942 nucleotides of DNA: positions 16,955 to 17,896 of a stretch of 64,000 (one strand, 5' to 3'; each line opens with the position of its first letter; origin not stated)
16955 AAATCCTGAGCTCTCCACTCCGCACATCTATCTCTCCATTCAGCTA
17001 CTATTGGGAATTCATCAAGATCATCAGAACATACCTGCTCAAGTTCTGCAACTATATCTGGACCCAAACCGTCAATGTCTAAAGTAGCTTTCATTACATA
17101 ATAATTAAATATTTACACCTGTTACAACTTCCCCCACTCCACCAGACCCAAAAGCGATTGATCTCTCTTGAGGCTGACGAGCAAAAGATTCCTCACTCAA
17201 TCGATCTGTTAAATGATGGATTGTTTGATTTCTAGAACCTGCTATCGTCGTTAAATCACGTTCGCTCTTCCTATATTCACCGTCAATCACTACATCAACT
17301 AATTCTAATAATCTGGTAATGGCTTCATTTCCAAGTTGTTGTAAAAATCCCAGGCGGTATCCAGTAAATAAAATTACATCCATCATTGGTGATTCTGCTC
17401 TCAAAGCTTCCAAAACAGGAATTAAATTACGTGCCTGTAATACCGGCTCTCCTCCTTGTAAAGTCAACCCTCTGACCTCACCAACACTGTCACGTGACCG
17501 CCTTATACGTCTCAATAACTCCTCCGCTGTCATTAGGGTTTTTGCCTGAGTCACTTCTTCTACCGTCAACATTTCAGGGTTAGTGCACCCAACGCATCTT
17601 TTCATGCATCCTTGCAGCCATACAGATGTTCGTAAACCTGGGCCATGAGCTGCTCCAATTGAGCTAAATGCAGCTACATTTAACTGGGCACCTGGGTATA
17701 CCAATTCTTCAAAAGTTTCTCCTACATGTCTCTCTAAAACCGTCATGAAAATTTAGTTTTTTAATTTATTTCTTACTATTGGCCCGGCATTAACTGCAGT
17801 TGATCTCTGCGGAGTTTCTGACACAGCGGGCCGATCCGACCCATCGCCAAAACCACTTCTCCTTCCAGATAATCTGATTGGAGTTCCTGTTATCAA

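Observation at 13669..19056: Orphan cassette: small Cys protein, 280-aa orphan, NrdG-type radical-SAM activase and a 1141-aa AAA+/coiled-coil protein; candidate undescribed system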

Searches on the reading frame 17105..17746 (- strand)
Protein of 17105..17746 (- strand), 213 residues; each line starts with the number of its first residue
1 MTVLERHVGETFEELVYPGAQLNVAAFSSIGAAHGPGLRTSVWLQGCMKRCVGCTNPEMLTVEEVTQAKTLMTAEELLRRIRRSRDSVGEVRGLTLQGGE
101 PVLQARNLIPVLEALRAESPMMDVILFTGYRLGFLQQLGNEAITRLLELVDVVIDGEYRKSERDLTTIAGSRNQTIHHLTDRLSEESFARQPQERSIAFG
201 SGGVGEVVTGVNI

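Call 3: search_protein_families(library=pfam, proteins=[window:17105-17746:-], max_evalue=0.1)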
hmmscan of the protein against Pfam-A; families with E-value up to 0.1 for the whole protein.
window:17105-17746:- (213 aa): 2 families
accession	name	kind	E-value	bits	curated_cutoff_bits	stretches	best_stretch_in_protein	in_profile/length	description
PF13353.11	Fer4_12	-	5.8e-29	101.6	22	1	34-177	2-137/137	4Fe-4S single cluster domain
PF04055.27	Radical_SAM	-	1.5e-07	32.1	29.5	1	45-124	5-80/166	Radical SAM superfamily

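Call 4: search_protein_families(library=padloc, proteins=[window:17105-17746:-], max_evalue=0.1)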
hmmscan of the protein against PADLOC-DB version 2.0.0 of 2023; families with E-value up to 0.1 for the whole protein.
window:17105-17746:- (213 aa): 1 family
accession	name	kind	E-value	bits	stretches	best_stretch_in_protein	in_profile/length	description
PDLC02903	pVip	-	0.014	12.9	1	47-166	10-112/257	Viperins not associated with kinases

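Call 5: search_protein_families(library=ncbifam, proteins=[window:17105-17746:-], max_evalue=0.1)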
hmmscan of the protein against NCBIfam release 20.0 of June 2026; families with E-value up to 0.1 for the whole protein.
window:17105-17746:- (213 aa): 19 families
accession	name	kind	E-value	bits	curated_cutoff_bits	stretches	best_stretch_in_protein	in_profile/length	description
TIGR02491.1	NrdG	equivalog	7.9e-28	97.3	126.1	1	30-179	8-153/154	anaerobic ribonucleoside-triphosphate reductase activating protein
NF008335.0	PRK11121.1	equivalog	2e-20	73.1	199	1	25-179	4-153/154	anaerobic ribonucleoside-triphosphate reductase-activating protein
TIGR02493.1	PFLA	equivalog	1.4e-18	67.1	231.75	1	24-177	2-146/235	pyruvate formate-lyase-activating protein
NF033717.2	HPDL_rSAM_activ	equivalog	3.6e-13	49.4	420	2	28-62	10-44/311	4-hydroxyphenylacetate decarboxylase activase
TIGR02494.1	PFLE_PFLC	subfamily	3e-12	46.4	174.35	2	33-63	10-40/293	glycyl-radical enzyme activating protein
NF008356.0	PRK11145.1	equivalog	1.4e-11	44.2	375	1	24-155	7-129/246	pyruvate formate lyase 1-activating protein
NF033719.1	ind_deCO2_activ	equivalog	2.1e-11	43.7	425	2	29-59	8-38/302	indoleacetate decarboxylase activase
TIGR04041.1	activase_YjjW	hypoth_equivalog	8.3e-11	41.8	250.2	2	32-60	12-40/276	YjjW family glycine radical enzyme activase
NF048008.1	SfplDhtActHpfHKleb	equivalog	5.6e-09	35.7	500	1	33-61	11-39/308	(2S)-3-sulfopropanediol dehydratase activating enzyme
NF048010.1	SfplDhtActHpsHDes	equivalog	1.5e-08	33.8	430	1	21-61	8-45/298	(2S)-3-sulfopropanediol dehydratase activating enzyme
TIGR02495.1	NrdG2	equivalog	4.6e-08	32.6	131.15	1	41-113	20-84/193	anaerobic ribonucleoside-triphosphate reductase activating protein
TIGR02826.1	RNR_activ_nrdG3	equivalog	7.2e-08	32.4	151.7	1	41-180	19-139/148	anaerobic ribonucleoside-triphosphate reductase activating protein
NF043069.1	T4HPD_activ_SAM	equivalog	8e-08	32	425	1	33-62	13-42/299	trans-4-hydroxy-L-proline dehydratase activase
TIGR04395.1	cutC_activ_rSAM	equivalog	1e-07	31.5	360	1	34-61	17-44/309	choline TMA-lyase-activating enzyme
TIGR03977.1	rSAM_pair_HxsC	equivalog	1.4e-06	27.4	267.9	1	46-131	34-109/292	His-Xaa-Ser system radical SAM maturase HxsC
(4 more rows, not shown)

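Call 12: find_homologous_proteins(query=window:17105-17746:-)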
Query window:17105-17746:- (213 aa): 21 proteins with E <= 0.001 among 1162 candidates.
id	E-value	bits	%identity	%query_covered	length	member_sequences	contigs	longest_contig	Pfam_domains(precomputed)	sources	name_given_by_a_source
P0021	2.2e-133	460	100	100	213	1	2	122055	PF04055.28,PF13353.12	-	-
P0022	3.9e-99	348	75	100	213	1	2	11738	PF04055.28,PF13353.12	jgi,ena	jgi:anaerobic ribonucleoside-triphosphate reductase activating protein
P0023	8.1e-40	155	39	98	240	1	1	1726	PF13353.12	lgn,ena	-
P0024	2.2e-38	150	46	85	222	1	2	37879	PF04055.28,PF13353.12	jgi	jgi:anaerobic ribonucleoside-triphosphate reductase activating protein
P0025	1.2e-36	145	39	95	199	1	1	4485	PF04055.28,PF13353.12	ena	-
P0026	2.0e-35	141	41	89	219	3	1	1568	PF13353.12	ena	-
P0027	1.3e-34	138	39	89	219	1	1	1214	PF04055.28,PF13353.12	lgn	-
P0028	1.3e-23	102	38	83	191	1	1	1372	PF04055.28,PF13353.12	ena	-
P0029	3.1e-15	75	37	67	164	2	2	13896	PF04055.28,PF13353.12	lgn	-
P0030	6.1e-15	74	38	77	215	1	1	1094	PF04055.28,PF13353.12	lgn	-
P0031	1.9e-14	72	38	69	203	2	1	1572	PF04055.28,PF13353.12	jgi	jgi:anaerobic ribonucleoside-triphosphate reductase activating protein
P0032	2.5e-13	68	36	67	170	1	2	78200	PF04055.28,PF13353.12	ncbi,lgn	-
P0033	6.2e-13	67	33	67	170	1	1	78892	PF04055.28,PF13353.12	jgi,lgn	-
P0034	1.1e-11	63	33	66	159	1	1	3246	PF04055.28,PF13353.12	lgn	-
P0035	2.6e-10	59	36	62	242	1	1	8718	PF04055.28,PF13353.12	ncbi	ncbi:MAG: pyruvate formate-lyase-activating protein [Armatimonadia bacterium]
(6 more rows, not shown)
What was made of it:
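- The best family match is NrdG, and JGI annotates the homologues that way (calls 5, 12).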

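Call 13: find_encoding_contigs(protein=P0022, flank=10000, max_places=3)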
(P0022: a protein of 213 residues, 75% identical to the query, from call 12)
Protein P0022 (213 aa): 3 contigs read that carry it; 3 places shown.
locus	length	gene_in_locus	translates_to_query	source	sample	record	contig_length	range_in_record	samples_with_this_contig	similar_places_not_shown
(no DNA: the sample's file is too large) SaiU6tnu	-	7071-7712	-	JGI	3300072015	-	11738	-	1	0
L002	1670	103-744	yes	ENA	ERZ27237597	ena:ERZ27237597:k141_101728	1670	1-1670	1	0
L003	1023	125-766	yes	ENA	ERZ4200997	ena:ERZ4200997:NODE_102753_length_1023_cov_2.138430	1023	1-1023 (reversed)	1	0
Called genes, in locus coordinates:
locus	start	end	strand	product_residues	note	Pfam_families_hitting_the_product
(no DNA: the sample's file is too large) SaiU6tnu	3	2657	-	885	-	?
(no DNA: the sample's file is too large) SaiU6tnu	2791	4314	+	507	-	PF25302:NADase_transloc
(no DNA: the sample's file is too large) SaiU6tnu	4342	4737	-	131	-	PF03073:TspO_MBR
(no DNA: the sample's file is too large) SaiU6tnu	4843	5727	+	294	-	PF00702:Hydrolase, PF13419:HAD_2 (faint)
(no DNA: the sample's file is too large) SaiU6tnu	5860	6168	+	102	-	-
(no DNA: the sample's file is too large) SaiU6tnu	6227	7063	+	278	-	-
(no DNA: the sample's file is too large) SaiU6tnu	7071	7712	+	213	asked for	PF13353:Fer4_12, PF04055:Radical_SAM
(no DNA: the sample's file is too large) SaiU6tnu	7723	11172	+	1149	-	PF00004:AAA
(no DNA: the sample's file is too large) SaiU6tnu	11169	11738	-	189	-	?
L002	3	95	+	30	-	?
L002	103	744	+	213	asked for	PF13353:Fer4_12, PF04055:Radical_SAM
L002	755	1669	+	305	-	?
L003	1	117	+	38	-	?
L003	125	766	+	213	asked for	PF13353:Fer4_12, PF04055:Radical_SAM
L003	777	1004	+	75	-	-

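Call 14: find_encoding_contigs(protein=P0024, flank=10000, max_places=3)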
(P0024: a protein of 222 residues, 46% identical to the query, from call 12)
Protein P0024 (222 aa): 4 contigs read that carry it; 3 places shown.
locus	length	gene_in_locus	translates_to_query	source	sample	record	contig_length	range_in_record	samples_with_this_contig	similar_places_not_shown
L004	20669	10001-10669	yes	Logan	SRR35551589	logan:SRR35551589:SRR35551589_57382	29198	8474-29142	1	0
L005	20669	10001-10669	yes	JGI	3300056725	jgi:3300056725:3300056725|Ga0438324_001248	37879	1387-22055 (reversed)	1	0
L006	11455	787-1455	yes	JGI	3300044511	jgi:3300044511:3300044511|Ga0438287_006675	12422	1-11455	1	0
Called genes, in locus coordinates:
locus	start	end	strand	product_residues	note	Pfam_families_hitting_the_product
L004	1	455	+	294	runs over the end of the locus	-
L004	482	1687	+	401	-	-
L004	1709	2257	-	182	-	-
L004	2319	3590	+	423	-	PF00587:tRNA-synt_2b, PF03129:HGTP_anticodon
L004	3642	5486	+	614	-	PF13231:PMT_2 (weak), PF13432:TPR_16 (weak), PF13424:TPR_12, PF00515:TPR_1 (weak), PF13414:TPR_11, PF13424:TPR_12 (weak), PF23914:TPR_CcmH_CycH, PF13432:TPR_16, +16 more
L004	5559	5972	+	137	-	PF08570:DUF1761, PF09945:DUF2177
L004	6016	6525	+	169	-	-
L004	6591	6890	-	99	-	-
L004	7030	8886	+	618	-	-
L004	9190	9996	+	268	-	-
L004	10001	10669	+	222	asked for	PF13353:Fer4_12, PF04055:Radical_SAM (weak)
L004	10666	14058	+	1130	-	PF00004:AAA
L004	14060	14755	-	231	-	PF01988:VIT1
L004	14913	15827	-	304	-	-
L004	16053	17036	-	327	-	-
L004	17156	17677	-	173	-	PF00011:HSP20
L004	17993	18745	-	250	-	-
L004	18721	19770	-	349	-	PF00078:RVT_1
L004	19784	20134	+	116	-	PF22296:bAvd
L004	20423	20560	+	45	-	-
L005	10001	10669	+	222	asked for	PF13353:Fer4_12, PF04055:Radical_SAM (weak)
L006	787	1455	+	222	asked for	PF13353:Fer4_12, PF04055:Radical_SAM (weak)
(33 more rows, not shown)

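Call 15: find_encoding_contigs(protein=P0025, flank=10000, max_places=3)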
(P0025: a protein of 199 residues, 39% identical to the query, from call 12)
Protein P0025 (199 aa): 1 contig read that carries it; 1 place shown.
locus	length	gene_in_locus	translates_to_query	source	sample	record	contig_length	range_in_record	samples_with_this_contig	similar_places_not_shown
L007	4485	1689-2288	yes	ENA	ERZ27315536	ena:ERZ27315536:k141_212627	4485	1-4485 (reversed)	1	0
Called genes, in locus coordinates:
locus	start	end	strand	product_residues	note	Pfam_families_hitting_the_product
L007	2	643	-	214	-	?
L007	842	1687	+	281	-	-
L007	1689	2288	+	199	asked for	PF13353:Fer4_12, PF04055:Radical_SAM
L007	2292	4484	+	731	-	?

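Call 20: search_protein_families(library=pfam, proteins=[L004:10666-14058:+, L004:9190-9996:+, L004:7030-8886:+, L004:10001-10669:+, L007:842-1687:+, L007:2292-4484:+, L004:14913-15827:-, L004:16053-17036:-], max_evalue=0.01)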
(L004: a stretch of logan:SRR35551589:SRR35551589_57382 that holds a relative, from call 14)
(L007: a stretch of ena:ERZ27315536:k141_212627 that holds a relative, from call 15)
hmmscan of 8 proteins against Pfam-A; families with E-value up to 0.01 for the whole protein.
L004:10666-14058:+ (1130 aa): 4 families
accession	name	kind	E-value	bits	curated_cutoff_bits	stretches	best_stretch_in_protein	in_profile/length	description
PF00004.35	AAA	-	1.3e-22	81.1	21.2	1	313-439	1-128/131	ATPase family associated with various cellular activities (AAA)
PF13401.12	AAA_22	-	9.3e-05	23.2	27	0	310-346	5-44/130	AAA domain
PF13191.12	AAA_16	-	0.00032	21.7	32.6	0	302-337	16-51/167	AAA ATPase domain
PF07728.20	AAA_5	-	0.0018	18.7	22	1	313-379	2-77/139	AAA domain (dynein-related subfamily)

L004:9190-9996:+ (268 aa): 0 families

L004:7030-8886:+ (618 aa): 1 family
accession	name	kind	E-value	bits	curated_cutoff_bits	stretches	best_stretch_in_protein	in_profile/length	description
PF21219.3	USH1C_N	-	0.0032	17.9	27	1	578-605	17-44/74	Harmonin, N-terminal domain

L004:10001-10669:+ (222 aa): 2 families
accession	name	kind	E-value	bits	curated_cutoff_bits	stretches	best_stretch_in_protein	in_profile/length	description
PF13353.11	Fer4_12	-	2e-26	93.4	22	1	42-182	2-137/137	4Fe-4S single cluster domain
PF04055.27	Radical_SAM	-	3e-06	27.9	29.5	1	55-202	7-150/166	Radical SAM superfamily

L007:842-1687:+ (281 aa): 0 families

L007:2292-4484:+ (731 aa): 1 family
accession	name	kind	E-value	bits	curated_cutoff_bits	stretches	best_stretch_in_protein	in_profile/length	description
PF00004.35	AAA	-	8.8e-23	81.6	21.2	1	364-489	2-125/131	ATPase family associated with various cellular activities (AAA)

L004:14913-15827:- (304 aa): 1 family
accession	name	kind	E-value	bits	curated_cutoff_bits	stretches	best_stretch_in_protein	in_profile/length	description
PF01966.28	HD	-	0.00099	19.8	22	1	59-180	4-111/116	HD domain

L004:16053-17036:- (327 aa): 0 families

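Call 23: find_related_loci(query=A4, collection=genome_contigs, flank=8000)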
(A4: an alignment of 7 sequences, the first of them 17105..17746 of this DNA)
Query A4 (213 aa) in genome_contigs; peptide patterns used: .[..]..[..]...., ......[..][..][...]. (x = any residue, [..] = any of these).
68 stretches matched a pattern; 16 encode a relative of the query (tblastn E <= 1e-3); 16 distinct loci.
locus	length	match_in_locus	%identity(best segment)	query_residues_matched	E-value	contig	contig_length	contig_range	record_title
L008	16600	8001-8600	52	8-213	6e-64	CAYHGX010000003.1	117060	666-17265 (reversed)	MAG TPA_asm: uncultured Candidatus Peribacteria bacterium isolate ERP119702_co3_212 genome assembly, contig: NODE_45_len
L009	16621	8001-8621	44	2-213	3e-55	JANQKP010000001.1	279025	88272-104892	MAG: Candidatus Gracilibacteria bacterium isolate PL25a_bin.160 k99_1793505, whole genome shotgun sequence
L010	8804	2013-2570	48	12-201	7e-53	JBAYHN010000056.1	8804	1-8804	MAG: Candidatus Gracilibacteria bacterium isolate SO_2016_GW1_150 scaffold14864_OW334_2016, whole genome shotgun sequenc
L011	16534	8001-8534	44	22-204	8e-42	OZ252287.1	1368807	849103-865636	MAG: Candidatus Altimarinota bacterium isolate 99de6d1c-9561-45ae-baf3-e78c13e602bd genome assembly, chromosome: 1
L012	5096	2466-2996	37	22-204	2e-26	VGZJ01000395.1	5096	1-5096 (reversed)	MAG: Planctomycetota bacterium isolate K_Offshore_80m_m2_185 K_Offshore_80m_m2_185_Ga0194132_10028710, whole genome shot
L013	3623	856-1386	34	22-204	3e-25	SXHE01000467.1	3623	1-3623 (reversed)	MAG: Planctomycetia bacterium isolate F1-120-MAGs012 F1-120__c481028, whole genome shotgun sequence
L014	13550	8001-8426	37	35-181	6e-24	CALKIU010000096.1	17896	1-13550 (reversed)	MAG TPA_asm: uncultured Bacillaceae bacterium isolate SRR6713633_bin.46_CONCOCT_v1.1_MAG genome assembly, contig: ERZ794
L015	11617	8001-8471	35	22-184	8e-24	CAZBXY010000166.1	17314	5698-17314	MAG TPA_asm: uncultured Frigoriglobus sp. isolate SRP287051_co2_76 genome assembly, contig: NODE_6153_length_17314_cov_1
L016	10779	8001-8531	34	22-204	9e-24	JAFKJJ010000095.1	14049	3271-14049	MAG: Planctomycetota bacterium isolate SCN18_26_2_15_R2_P_68_10 SCN18_26_2_15_R2_P_scaffold_1659, whole genome shotgun s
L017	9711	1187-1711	34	22-202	2e-22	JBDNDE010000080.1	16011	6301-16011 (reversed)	MAG: Gemmataceae bacterium isolate RM_bin2_OCT21 C80, whole genome shotgun sequence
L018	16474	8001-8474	36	22-186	3e-22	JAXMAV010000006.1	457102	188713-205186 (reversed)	MAG: Gemmataceae bacterium isolate STL-PLA19 C3.136.fa-6, whole genome shotgun sequence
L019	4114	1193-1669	35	23-187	8e-21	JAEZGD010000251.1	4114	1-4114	MAG: Planctomycetota bacterium isolate OH_CBrB_83 k127_811865, whole genome shotgun sequence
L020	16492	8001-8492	35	22-191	1e-23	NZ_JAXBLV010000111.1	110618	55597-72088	Gemmata algarum strain JC673 JC673_contig_111, whole genome shotgun sequence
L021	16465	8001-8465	35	22-185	8e-19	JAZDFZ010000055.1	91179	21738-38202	MAG: Actinomycetota bacterium isolate MEGAHIT-group-0.229 k141_4823866, whole genome shotgun sequence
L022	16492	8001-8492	32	24-192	9e-12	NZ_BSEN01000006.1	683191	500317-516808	Leifsonia poae strain VKM Ac-1401 platanus_K_21_77_6, whole genome shotgun sequence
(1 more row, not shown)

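Call 28: search_protein_families(library=pfam, proteins=[L018:6899-7930:+, L018:7947-8603:+, L018:8686-10113:+, L015:6774-7820:+, L015:8729-9910:+, L016:8686-9876:+, L014:8803-9915:+, L014:5618-6694:+, L022:8679-9509:+, L021:7186-7995:+], max_evalue=0.001)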
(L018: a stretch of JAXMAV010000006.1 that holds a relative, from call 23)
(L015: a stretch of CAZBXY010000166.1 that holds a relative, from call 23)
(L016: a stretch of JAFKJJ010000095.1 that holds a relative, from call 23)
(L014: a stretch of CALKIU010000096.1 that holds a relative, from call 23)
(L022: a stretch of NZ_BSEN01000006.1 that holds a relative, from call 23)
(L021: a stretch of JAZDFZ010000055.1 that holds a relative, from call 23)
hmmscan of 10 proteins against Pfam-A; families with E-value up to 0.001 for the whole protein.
L018:6899-7930:+ (343 aa): 2 families
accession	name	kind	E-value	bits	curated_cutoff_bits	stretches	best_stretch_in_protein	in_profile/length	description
PF01137.26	RTC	-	3.6e-72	242.6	27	1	13-326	2-217/221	RNA 3'-terminal phosphate cyclase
PF05189.18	RTC_insert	-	4.5e-12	46.7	23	1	192-277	9-101/102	RNA 3'-terminal phosphate cyclase (RTC), insert domain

L018:7947-8603:+ (218 aa): 2 families
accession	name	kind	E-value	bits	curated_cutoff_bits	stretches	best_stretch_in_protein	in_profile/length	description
PF13353.11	Fer4_12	-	1.1e-32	113.6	22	1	31-167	2-137/137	4Fe-4S single cluster domain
PF04055.27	Radical_SAM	-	2e-09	38.3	29.5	1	41-115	4-82/166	Radical SAM superfamily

L018:8686-10113:+ (475 aa): 5 families
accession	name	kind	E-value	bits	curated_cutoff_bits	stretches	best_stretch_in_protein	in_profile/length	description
PF00756.26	Esterase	-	2e-05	24.9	22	0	356-399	104-147/251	Putative esterase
PF00561.26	Abhydrolase_1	-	6.9e-05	23.1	25.8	1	365-400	67-102/245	alpha/beta hydrolase fold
PF00326.27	Peptidase_S9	-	7.2e-05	22.8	22.6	0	350-397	47-94/213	Prolyl oligopeptidase family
PF12146.15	Hydrolase_4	-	0.00047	20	27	0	350-396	61-105/239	Serine aminopeptidase, S33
PF01738.24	DLH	-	0.0006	19.9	21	0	355-454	85-186/217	Dienelactone hydrolase family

L015:6774-7820:+ (348 aa): 2 families
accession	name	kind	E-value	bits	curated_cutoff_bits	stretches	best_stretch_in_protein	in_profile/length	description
PF01137.26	RTC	-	9e-73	244.5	27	1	13-332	2-221/221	RNA 3'-terminal phosphate cyclase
PF05189.18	RTC_insert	-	5e-07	30.5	23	1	191-276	7-98/102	RNA 3'-terminal phosphate cyclase (RTC), insert domain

L015:8729-9910:+ (393 aa): 1 family
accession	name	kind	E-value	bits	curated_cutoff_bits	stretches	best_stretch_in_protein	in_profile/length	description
PF20004.4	fvmX6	-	1.9e-173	576.8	27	1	19-365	1-349/349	FtsH ternary system domain X6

L016:8686-9876:+ (396 aa): 1 family
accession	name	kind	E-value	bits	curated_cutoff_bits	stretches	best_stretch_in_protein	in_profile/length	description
PF20004.4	fvmX6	-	2.4e-172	573.2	27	1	23-369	1-349/349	FtsH ternary system domain X6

L014:8803-9915:+ (370 aa): 3 families
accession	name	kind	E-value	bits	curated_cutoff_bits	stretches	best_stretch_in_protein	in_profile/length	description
PF12836.13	HHH_3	-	2.7e-15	56.6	27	1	293-354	4-65/65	Helix-hairpin-helix motif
PF02371.22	Transposase_20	-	0.00043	21.1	21.3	1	304-345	3-44/87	Transposase IS116/IS110/IS902 family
PF14579.12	HHH_6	-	0.00079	20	25.6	0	307-353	29-75/90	Helix-hairpin-helix motif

L014:5618-6694:+ (358 aa): 1 family
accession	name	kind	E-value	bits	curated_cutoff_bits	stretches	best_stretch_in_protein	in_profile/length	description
PF02771.21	Acyl-CoA_dh_N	-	6.5e-05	23.7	22.9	1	20-112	12-109/113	Acyl-CoA dehydrogenase, N-terminal domain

L022:8679-9509:+ (276 aa): 1 family
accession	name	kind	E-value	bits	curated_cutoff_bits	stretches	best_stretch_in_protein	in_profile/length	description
PF07510.16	GmrSD_C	-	9.9e-18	64.8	23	1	146-264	23-138/138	GmrSD restriction endonucleases, C-terminal domain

L021:7186-7995:+ (269 aa): 2 families
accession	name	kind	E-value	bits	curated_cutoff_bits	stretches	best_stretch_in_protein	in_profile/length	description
PF12836.13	HHH_3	-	4.1e-12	46.5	27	1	192-249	7-64/65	Helix-hairpin-helix motif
PF03934.19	T2SSK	-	0.00014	22.6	24.2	1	204-241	15-51/63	Type II secretion system (T2SS), protein K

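Call 34: search_protein_families(library=pfam, proteins=[L020:1013-2185:+, L020:3876-5156:+, L020:5550-6620:+, L020:10473-12827:+, L020:13823-16483:+, L015:667-2661:+, L015:3232-4602:+, L015:4723-6387:+, L015:9929-10642:+, L018:10797-12425:+], max_evalue=0.001)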
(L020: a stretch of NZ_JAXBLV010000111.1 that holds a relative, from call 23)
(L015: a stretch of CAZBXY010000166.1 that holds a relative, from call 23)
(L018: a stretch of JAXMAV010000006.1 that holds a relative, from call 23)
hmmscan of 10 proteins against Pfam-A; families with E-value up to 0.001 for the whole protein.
L020:1013-2185:+ (390 aa): 0 families

L020:3876-5156:+ (426 aa): 0 families

L020:5550-6620:+ (356 aa): 1 family
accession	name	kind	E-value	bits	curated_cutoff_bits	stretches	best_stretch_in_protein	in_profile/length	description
PF00490.27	ALAD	-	1.9e-144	481.1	24.6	1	32-352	2-317/317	Delta-aminolevulinic acid dehydratase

L020:10473-12827:+ (784 aa): 3 families
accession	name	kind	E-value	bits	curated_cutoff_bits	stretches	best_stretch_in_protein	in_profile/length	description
PF00004.35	AAA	-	1e-42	146.1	21.2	1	330-461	1-131/131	ATPase family associated with various cellular activities (AAA)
PF01434.24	Peptidase_M41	-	5.5e-30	105.1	29.9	1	550-734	4-190/191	Peptidase family M41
PF05496.18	RuvB_N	-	5.1e-05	23.5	27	1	330-366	36-72/159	Holliday junction DNA helicase RuvB P-loop domain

L020:13823-16483:+ (886 aa): 0 families

L015:667-2661:+ (664 aa): 0 families

L015:3232-4602:+ (456 aa): 0 families

L015:4723-6387:+ (554 aa): 0 families

L015:9929-10642:+ (237 aa): 0 families

L018:10797-12425:+ (542 aa): 6 families
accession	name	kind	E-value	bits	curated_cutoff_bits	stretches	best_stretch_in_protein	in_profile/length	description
PF07228.17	SpoIIE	-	1.2e-43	149.7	25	1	349-541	2-191/192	Stage II sporulation protein E (SpoIIE)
PF00498.31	FHA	-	7.6e-18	65.2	20.7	1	27-90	2-67/67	FHA domain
PF16697.10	Yop-YscD_cpl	-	8.8e-16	58.4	33.2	1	9-96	2-90/94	Inner membrane component of T3SS, cytoplasmic domain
PF13185.12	GAF_2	-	2.1e-11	44.6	28.6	1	147-285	2-136/136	GAF domain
PF01590.32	GAF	-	5.5e-10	40.3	22.4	1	148-284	1-133/133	GAF domain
PF13492.12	GAF_3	-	3.9e-08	34.2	27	1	148-286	1-129/129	GAF domain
